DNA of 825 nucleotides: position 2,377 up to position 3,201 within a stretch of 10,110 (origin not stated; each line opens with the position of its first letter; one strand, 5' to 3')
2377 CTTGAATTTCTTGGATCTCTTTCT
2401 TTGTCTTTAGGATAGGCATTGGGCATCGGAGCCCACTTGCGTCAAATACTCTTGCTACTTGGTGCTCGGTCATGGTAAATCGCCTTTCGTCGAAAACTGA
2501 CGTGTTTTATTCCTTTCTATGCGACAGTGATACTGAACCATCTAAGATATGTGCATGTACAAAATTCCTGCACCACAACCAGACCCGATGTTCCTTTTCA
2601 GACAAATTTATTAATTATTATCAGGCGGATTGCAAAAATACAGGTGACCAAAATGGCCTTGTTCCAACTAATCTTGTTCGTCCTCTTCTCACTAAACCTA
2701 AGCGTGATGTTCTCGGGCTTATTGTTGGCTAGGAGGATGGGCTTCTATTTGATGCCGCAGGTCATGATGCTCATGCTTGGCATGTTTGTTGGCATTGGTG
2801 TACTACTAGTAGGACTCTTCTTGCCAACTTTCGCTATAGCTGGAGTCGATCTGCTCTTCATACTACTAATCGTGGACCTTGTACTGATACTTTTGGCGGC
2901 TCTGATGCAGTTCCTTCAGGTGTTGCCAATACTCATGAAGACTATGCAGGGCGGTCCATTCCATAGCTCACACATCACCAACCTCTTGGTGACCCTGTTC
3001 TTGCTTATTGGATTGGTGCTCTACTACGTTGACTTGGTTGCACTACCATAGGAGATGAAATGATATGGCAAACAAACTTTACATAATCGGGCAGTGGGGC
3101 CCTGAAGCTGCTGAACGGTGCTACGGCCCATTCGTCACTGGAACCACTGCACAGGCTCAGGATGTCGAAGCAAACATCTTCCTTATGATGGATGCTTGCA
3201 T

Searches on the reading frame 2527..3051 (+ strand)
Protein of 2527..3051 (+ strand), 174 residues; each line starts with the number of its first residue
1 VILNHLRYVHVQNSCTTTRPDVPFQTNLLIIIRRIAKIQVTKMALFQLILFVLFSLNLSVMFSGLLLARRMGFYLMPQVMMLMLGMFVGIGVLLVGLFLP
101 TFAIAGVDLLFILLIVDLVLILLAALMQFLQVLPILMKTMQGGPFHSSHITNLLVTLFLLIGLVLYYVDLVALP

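Call 3: search_protein_families(library=pfam, proteins=[window:2527-3051:+], max_evalue=1)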
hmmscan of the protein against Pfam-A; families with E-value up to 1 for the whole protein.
window:2527-3051:+ (174 aa): 1 family
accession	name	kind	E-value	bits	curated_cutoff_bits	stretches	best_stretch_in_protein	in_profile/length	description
PF17379.7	DUF5400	-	0.0022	18.8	25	1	52-159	2-96/100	Family of unknown function (DUF5400)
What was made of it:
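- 2656..3051 (+): Context: small membrane protein (weak DUF5400 match), 14 nt upstream of the DsrE-like gene on the same strand, so probably in one operon with it. Pfam DUF5400 at E 0.0022, below the cut-off (call 3).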
